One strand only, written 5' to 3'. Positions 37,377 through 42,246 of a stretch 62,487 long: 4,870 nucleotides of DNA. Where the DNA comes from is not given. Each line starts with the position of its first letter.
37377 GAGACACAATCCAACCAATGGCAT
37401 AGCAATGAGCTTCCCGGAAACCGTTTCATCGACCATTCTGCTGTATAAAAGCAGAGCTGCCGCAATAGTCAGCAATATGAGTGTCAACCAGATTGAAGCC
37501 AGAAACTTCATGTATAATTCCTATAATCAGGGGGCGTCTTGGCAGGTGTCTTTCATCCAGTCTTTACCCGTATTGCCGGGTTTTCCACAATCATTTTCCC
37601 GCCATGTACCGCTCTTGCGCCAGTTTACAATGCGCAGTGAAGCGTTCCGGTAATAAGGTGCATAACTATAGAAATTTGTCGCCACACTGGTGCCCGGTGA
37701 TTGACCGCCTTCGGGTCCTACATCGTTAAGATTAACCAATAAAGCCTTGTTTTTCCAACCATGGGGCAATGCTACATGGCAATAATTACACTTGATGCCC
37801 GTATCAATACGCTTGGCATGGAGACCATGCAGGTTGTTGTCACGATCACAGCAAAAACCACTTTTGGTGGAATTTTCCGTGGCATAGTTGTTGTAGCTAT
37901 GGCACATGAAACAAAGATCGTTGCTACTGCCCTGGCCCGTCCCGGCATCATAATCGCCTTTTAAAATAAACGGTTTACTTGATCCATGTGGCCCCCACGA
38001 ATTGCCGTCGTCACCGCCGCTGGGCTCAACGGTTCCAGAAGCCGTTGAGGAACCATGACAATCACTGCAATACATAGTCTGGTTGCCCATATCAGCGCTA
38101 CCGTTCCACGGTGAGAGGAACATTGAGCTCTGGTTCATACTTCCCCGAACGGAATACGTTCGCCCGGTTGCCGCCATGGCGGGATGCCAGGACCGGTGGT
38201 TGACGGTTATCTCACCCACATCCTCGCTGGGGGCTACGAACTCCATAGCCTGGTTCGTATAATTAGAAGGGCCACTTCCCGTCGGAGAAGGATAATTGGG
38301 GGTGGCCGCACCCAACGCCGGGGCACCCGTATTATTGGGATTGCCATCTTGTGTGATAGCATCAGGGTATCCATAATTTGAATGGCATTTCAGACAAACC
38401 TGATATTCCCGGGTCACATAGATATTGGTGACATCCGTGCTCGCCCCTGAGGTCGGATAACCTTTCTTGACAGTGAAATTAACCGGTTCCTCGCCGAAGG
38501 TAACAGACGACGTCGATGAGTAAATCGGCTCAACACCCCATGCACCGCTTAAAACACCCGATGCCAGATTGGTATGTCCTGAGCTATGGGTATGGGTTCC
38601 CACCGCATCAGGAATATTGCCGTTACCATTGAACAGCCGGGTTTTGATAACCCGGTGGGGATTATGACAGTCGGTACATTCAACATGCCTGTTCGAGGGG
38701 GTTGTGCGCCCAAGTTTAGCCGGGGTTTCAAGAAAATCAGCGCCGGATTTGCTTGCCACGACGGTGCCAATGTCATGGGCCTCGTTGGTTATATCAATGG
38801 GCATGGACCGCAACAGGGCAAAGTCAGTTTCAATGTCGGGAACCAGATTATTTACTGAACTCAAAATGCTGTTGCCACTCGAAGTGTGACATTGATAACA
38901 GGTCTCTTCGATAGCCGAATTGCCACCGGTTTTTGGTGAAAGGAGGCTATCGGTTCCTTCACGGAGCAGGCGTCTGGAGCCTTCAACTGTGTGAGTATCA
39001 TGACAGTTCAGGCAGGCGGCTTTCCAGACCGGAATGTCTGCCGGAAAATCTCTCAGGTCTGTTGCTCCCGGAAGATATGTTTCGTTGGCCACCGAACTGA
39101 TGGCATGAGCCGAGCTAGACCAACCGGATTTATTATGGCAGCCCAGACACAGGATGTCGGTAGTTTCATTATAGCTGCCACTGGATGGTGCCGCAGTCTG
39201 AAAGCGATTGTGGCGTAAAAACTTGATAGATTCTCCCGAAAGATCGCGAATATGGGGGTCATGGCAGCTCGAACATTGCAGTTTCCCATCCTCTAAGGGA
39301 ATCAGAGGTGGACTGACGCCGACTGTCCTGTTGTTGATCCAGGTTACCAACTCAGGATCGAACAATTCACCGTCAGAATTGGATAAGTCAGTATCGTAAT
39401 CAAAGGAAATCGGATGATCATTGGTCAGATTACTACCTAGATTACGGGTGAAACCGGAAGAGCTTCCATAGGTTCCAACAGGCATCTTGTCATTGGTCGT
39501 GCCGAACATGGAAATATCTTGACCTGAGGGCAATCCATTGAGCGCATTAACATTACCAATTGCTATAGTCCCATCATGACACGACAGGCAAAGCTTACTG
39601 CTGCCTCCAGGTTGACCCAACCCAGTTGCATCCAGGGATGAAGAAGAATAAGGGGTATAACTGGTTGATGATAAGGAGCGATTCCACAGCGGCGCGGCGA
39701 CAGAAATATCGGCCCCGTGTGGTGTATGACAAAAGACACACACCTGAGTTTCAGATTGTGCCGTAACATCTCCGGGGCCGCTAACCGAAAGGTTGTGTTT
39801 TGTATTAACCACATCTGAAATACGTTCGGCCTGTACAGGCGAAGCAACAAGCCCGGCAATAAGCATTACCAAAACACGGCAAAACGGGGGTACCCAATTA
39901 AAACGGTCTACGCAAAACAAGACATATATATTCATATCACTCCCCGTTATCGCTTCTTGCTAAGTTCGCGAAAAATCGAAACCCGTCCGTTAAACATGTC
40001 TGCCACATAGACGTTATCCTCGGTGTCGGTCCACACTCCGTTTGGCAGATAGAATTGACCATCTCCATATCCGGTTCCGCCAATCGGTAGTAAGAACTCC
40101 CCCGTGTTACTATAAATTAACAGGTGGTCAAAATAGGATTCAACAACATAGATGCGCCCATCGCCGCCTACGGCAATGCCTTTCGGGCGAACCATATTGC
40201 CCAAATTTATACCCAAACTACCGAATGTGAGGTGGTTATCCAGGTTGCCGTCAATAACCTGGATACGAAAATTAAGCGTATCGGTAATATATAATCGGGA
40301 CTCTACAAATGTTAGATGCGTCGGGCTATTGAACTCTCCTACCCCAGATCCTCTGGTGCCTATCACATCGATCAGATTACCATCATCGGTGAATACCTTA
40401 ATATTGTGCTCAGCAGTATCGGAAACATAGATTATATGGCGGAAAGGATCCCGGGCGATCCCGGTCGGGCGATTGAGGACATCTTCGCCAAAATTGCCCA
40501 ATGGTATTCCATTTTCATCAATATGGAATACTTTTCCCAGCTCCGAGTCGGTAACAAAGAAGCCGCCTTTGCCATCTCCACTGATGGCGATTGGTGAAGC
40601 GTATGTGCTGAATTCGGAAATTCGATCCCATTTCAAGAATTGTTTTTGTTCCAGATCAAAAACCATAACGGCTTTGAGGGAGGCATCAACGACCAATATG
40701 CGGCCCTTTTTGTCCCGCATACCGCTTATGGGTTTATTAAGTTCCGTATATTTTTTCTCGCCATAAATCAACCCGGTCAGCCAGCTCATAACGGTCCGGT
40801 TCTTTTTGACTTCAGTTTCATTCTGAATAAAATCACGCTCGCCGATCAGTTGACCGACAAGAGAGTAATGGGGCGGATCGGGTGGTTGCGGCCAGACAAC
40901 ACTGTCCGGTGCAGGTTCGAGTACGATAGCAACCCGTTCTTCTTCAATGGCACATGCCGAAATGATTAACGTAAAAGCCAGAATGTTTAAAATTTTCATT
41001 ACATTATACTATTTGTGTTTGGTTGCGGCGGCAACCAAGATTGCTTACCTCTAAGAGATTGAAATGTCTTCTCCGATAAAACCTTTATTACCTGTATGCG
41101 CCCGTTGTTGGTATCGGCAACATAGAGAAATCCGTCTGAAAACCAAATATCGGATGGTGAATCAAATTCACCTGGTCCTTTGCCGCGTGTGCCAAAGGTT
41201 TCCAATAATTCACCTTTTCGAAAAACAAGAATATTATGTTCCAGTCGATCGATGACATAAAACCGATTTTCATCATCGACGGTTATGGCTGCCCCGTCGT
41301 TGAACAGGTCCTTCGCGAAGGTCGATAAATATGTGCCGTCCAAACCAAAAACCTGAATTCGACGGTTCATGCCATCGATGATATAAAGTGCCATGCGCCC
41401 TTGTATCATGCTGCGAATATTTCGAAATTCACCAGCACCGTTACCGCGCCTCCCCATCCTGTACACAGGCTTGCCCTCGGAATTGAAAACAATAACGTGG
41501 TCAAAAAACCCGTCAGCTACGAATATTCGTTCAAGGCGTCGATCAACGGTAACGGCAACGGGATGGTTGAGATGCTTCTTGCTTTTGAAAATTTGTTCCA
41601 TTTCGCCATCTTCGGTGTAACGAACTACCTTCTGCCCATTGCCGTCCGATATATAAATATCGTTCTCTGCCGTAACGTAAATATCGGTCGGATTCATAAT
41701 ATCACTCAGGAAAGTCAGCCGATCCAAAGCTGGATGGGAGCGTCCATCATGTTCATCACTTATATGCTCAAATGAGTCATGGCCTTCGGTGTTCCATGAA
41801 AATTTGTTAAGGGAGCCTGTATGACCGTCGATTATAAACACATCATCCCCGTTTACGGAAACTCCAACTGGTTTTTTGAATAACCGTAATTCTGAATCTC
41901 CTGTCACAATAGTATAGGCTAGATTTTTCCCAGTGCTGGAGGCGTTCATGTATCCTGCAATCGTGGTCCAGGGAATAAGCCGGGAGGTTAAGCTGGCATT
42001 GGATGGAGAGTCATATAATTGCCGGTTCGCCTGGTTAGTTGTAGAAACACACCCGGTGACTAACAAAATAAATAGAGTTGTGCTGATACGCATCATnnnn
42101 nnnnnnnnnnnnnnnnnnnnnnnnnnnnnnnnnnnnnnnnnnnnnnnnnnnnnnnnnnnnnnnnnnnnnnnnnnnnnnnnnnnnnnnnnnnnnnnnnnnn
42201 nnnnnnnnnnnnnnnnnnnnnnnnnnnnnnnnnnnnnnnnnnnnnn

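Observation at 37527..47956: Porin-like barrel + nine-gene cytochrome/NHL operon: candidate uncharacterised trans-envelope electron conduit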

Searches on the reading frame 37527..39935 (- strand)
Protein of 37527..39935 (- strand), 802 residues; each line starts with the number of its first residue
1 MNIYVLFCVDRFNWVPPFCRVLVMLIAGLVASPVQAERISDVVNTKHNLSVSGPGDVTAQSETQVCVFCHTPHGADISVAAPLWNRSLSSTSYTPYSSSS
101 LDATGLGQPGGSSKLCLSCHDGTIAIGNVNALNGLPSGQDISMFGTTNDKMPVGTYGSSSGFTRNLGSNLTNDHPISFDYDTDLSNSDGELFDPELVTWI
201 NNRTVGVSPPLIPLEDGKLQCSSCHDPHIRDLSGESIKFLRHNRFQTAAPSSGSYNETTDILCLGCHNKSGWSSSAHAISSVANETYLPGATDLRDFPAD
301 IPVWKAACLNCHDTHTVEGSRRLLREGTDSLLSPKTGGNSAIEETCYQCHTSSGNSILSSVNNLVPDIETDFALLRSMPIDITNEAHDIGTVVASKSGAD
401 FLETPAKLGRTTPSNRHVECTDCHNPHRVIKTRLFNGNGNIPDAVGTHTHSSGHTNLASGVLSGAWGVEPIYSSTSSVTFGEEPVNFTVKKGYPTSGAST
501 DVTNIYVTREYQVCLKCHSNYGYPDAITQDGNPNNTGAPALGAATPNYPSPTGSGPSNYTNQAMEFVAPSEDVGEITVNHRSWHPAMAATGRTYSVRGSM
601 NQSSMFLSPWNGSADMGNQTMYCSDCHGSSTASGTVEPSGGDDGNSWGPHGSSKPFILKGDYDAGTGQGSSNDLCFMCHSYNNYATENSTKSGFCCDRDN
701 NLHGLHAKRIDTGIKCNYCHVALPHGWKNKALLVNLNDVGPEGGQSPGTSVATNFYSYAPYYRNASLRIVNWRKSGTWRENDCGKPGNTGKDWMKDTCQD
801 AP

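Call 4: search_protein_families(library=pfam, proteins=[window:37527-39935:-], max_evalue=0.01)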
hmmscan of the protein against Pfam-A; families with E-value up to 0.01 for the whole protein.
window:37527-39935:- (802 aa): 4 families
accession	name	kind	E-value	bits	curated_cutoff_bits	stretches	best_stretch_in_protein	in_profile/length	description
PF09699.15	Paired_CXXCH_1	-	1.9e-25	88.7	20.6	2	302-352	3-38/41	Doubled CXXCH motif (Paired_CXXCH_1)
PF14522.11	Cytochrome_C7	-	8.2e-09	35.6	24.8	0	260-351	13-67/67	Cytochrome c7 and related cytochrome c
PF14537.11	Cytochrom_c3_2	-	1.2e-07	32.5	25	0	670-721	24-65/79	Cytochrome c3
PF22113.1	Mtrc-MtrF_II-IV_dom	-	5.7e-07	29.7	30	1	220-356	30-169/176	Outer membrane cytochrome MtrC/MtrF-like, domains II/IV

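Call 5: search_protein_families(library=ncbifam, proteins=[window:37527-39935:-], max_evalue=0.01)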
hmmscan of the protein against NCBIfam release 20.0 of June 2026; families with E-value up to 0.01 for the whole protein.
window:37527-39935:- (802 aa): 3 families
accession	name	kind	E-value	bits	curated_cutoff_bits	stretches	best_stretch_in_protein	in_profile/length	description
TIGR01905.1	paired_CXXCH_1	subfamily_domain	2.7e-17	62.4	25.2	0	302-326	3-26/41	doubled CXXCH domain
TIGR03508.1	decahem_SO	subfamily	3.2e-08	33.4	192.2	0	218-283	34-96/258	DmsE family decaheme c-type cytochrome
NF041028.1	decahem_GSU2203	exception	0.0014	17.9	325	0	212-231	168-187/317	GSU2203 family decaheme c-type cytochrome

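Call 18: find_homologous_proteins(query=window:37527-39935:-)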
Query window:37527-39935:- (802 aa): 6476 proteins with E <= 0.001 among 8000 candidates; the best 120 are listed.
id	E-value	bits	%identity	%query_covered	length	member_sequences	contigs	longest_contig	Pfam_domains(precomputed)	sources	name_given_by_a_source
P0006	0.0e+0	1892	100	100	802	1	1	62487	PF09699.16,PF14537.12,PF14522.12,PF22113.2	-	-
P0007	9.5e-296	1002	58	98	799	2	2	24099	PF09699.16,PF14537.12,PF14522.12,PF22113.2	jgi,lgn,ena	-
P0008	8.6e-295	998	58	99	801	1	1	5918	PF09699.16,PF14537.12,PF14522.12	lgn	-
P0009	5.9e-292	989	57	100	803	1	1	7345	PF09699.16,PF14537.12,PF14522.12,PF22113.2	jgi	-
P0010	9.4e-289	978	57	96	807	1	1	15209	PF09699.16,PF14537.12,PF14522.12,PF22113.2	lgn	-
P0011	2.9e-285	967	58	95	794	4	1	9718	PF09699.16,PF14537.12,PF14522.12,PF22113.2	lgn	-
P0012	2.4e-283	961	56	98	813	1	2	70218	PF09699.16,PF14537.12,PF14522.12,PF22113.2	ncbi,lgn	-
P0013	8.5e-282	955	57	98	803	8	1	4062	PF09699.16,PF14537.12,PF14522.12,PF22113.2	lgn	-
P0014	1.9e-281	954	55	99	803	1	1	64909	PF09699.16,PF14537.12,PF14522.12,PF22113.2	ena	-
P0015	1.1e-280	952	56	95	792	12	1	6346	PF09699.16,PF14537.12,PF14522.12,PF22113.2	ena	-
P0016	2.0e-280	951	56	98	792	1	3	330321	PF09699.16,PF14537.12,PF14522.12,PF22113.2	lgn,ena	-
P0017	3.1e-280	950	56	96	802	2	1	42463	PF09699.16,PF14537.12,PF14522.12,PF22113.2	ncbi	-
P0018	3.5e-280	950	56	97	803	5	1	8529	PF09699.16,PF14537.12,PF14522.12,PF22113.2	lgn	-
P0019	2.7e-279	947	57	96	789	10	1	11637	PF09699.16,PF14537.12,PF14522.12,PF22113.2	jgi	jgi:hypothetical protein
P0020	3.1e-279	947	56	96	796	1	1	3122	PF09699.16,PF14537.12,PF14522.12,PF22113.2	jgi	jgi:predicted CXXCH cytochrome family protein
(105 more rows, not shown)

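Call 31: search_solved_structures(query=window:37527-39935:-, max_evalue=1)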
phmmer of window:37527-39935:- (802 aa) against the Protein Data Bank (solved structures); distinct sequences matched with E-value up to 1: 2.
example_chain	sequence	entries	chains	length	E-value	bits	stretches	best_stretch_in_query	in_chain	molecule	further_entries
7tfs_A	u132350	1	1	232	4.3e-21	78.1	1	27-229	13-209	Cytochrome c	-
9yuq_N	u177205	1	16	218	4.6e-20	74.6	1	21-229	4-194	Putative multiheme cytochrome c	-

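Call 40: find_related_loci(query=A2, collection=genome_contigs, flank=10000)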
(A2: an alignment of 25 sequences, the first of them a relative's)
Query A2 (802 aa) in genome_contigs; peptide patterns used: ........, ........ (x = any residue, [..] = any of these).
600 stretches matched a pattern (row limit reached: there are more); 582 encode a relative of the query (tblastn E <= 1e-3); the best 80 are kept; 80 distinct loci.
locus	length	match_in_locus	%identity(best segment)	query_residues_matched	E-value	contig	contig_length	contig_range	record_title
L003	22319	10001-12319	53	35-802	0e+0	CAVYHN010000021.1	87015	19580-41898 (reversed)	MAG: uncultured Gammaproteobacteria bacterium isolate MFD03551.bin.2.49 genome assembly, contig: contig_29906, whole gen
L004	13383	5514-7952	51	20-799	0e+0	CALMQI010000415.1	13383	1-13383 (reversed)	MAG TPA_asm: uncultured Burkholderiales bacterium isolate SRR5739202_bin.26_CONCOCT_v1.1_MAG genome assembly, contig: ER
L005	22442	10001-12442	52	19-800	0e+0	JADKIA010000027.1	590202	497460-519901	MAG: Ideonella sp. isolate Skiv_18-Q3-R9-52_BATAC.318 tig00287172-10-5900410, whole genome shotgun sequence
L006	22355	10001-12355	53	30-802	0e+0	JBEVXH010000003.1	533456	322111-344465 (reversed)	MAG: Candidatus Thiodiazotropha sp. isolate CTENA5 L149 c_000000000003, whole genome shotgun sequence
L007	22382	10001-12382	52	21-802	0e+0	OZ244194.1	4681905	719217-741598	MAG: Arenicellales bacterium isolate 1000d660-bfdf-43c6-b180-46d6a97c6c25 genome assembly, chromosome: 1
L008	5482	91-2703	48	16-802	0e+0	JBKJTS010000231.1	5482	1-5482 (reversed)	MAG: Gammaproteobacteria bacterium isolate ant_bin.633 k117_653395, whole genome shotgun sequence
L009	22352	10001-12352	51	10-798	0e+0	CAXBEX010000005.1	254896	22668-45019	MAG TPA_asm: uncultured Colwellia sp. isolate ERR2762171_concoct_228 genome assembly, contig: ERZ3422408.57, whole genom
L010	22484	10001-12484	51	21-802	0e+0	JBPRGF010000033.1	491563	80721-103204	MAG: Candidatus Nitrospinota bacterium M3_3B_026 megahit_1822151, whole genome shotgun sequence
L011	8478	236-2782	49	16-802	0e+0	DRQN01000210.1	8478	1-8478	MAG TPA_asm: Gammaproteobacteria bacterium isolate HyVt-583 HyVt-583_k145_781684, whole genome shotgun sequence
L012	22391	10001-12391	50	21-798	0e+0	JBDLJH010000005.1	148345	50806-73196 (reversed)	MAG: Pseudomonadota bacterium isolate MAG083 MAG083_5, whole genome shotgun sequence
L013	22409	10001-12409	50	23-802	0e+0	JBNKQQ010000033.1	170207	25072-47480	MAG: Thiohalomonadales bacterium isolate G1.bin.10.orig k141_1467614, whole genome shotgun sequence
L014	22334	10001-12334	51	36-800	0e+0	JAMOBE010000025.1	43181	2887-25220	MAG: Alphaproteobacteria bacterium isolate YQV-1 scaffold_137, whole genome shotgun sequence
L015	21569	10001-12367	51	36-794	0e+0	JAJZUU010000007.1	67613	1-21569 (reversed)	MAG: Proteobacteria bacterium isolate SKS4.bin47 NODE_640_length_67613_cov_8.387977, whole genome shotgun sequence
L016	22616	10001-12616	47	21-802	0e+0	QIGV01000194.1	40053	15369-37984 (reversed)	MAG: Gammaproteobacteria bacterium isolate SZUA-140 Ga0063293_10000342, whole genome shotgun sequence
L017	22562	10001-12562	46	23-787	0e+0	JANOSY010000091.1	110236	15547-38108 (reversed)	MAG: Candidatus Tenderia sp. isolate VAR_39_metabat_422 VAR_39_k141_5786152, whole genome shotgun sequence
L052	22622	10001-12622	50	34-787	7e-172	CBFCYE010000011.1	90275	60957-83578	MAG TPA_asm: uncultured Gammaproteobacteria bacterium isolate SRR26215679_binner12_Refined_162 genome assembly, contig:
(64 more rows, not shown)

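Call 57: search_protein_families(library=pfam, proteins=[L017:5553-7097:+, L005:4122-6029:+, L016:5677-7272:+, L052:5369-6898:+], max_evalue=0.01)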
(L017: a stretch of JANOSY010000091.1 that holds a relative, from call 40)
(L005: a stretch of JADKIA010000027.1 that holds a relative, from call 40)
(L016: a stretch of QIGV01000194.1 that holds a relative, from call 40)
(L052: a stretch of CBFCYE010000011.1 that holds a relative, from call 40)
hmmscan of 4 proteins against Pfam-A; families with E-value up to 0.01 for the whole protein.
L017:5553-7097:+ (514 aa): 1 family
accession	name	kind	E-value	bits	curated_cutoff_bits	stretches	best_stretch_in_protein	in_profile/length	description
PF25489.1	At5g54830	-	3.2e-06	27.6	27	1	110-223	4-125/126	At5g54830-like domain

L005:4122-6029:+ (635 aa): 0 families

L016:5677-7272:+ (531 aa): 1 family
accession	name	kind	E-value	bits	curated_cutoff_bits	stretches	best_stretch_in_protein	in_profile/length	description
PF25489.1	At5g54830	-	0.007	16.8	27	0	166-240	42-125/126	At5g54830-like domain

L052:5369-6898:+ (509 aa): 2 families
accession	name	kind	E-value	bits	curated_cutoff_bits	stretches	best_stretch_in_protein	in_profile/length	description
PF25489.1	At5g54830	-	5.1e-07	30.1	27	1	131-217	31-126/126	At5g54830-like domain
PF20812.2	PM2_P3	-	0.0072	16.8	27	0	289-308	29-48/61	Bacteriophage PM2, Viral membrane protein P3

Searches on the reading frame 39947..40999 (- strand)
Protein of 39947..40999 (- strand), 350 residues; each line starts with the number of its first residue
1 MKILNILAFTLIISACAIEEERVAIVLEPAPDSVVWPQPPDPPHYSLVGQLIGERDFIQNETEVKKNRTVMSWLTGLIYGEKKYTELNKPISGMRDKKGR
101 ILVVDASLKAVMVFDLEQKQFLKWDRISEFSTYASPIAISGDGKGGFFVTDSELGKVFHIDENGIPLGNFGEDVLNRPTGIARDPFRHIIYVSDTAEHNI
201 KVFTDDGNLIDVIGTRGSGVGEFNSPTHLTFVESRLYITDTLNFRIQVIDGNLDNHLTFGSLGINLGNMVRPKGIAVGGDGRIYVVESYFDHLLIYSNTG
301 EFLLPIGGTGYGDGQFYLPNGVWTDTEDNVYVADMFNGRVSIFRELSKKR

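Call 4: search_protein_families(library=pfam, proteins=[window:39947-40999:-], max_evalue=0.01)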
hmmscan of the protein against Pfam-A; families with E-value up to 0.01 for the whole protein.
window:39947-40999:- (350 aa): 5 families
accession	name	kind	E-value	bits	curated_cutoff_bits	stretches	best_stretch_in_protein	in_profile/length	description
PF17170.10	DUF5128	-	1.7e-15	57.5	22.9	2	280-342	53-116/321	6-bladed beta-propeller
PF01436.27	NHL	-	4.6e-14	52.1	20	0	175-203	1-28/28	NHL repeat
PF08450.18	SGL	-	1.5e-05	25.2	26.3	0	233-301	145-215/246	SMP-30/Gluconolactonase/LRE-like region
PF01731.26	Arylesterase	-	0.0001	22.9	21.3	0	175-203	53-81/86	Arylesterase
PF25021.1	TEN_NHL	-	0.0013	18.2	27.1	0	268-287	140-159/357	Teneurin NHL domain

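Call 5: search_protein_families(library=ncbifam, proteins=[window:39947-40999:-], max_evalue=0.01)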
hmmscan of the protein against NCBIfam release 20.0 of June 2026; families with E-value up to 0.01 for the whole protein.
window:39947-40999:- (350 aa): 4 families
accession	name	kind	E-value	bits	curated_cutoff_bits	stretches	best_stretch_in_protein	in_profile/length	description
NF035926.1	scyF_NHL_VPEP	equivalog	1.9e-37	129.3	350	3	178-288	154-265/376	scytonemin biosynthesis PEP-CTERM protein ScyF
NF033206.1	ScyE_fam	subfamily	9.5e-05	22.1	80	0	152-242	231-321/333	ScyD/ScyE family protein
NF047780.1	LIC12708_fam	subfamily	0.0021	17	150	0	187-215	66-94/391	LIC_12708 family protein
TIGR03866.1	PQQ_ABC_repeats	subfamily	0.003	16.7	287.3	1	174-289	39-144/310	PQQ-dependent catabolism-associated beta-propeller protein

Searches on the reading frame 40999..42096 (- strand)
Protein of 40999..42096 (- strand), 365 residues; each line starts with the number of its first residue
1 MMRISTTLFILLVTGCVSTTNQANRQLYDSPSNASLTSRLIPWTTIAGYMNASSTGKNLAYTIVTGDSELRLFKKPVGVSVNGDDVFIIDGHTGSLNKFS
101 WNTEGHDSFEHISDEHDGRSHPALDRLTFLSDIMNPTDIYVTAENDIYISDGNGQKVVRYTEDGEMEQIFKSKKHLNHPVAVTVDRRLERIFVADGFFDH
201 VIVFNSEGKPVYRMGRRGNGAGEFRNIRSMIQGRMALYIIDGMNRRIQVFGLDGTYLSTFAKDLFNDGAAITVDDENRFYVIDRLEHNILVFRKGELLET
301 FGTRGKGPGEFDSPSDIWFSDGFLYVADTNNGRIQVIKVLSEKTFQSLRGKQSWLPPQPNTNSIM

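Call 4: search_protein_families(library=pfam, proteins=[window:40999-42096:-], max_evalue=0.01)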
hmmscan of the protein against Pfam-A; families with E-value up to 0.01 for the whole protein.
window:40999-42096:- (365 aa): 5 families
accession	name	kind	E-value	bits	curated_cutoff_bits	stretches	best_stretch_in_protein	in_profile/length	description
PF17170.10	DUF5128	-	2.7e-17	63.4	22.9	2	189-268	54-135/321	6-bladed beta-propeller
PF01436.27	NHL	-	7.7e-16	57.7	20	1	311-336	1-27/28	NHL repeat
PF15869.11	TolB_like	-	0.00075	19.4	29.2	0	298-346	53-100/296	TolB-like 6-blade propeller-like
PF08450.18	SGL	-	0.0045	17.1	26.3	0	140-194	7-57/246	SMP-30/Gluconolactonase/LRE-like region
PF00058.23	Ldl_recept_b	-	0.009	16.9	21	0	237-274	3-41/42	Low-density lipoprotein receptor repeat class B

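Call 5: search_protein_families(library=ncbifam, proteins=[window:40999-42096:-], max_evalue=0.01)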
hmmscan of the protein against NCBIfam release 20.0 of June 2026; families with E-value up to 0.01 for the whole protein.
window:40999-42096:- (365 aa): 3 families
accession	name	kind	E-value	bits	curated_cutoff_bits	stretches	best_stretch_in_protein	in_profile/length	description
NF035926.1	scyF_NHL_VPEP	equivalog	1.7e-29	103.2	350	2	135-263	153-286/376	scytonemin biosynthesis PEP-CTERM protein ScyF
NF053768.1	CIS12_fam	equivalog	1.6e-08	33.8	860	1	137-288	47-190/715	CIS12 family contractile injection system protein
NF047780.1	LIC12708_fam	subfamily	8.9e-08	31.4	150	1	135-181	58-103/391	LIC_12708 family protein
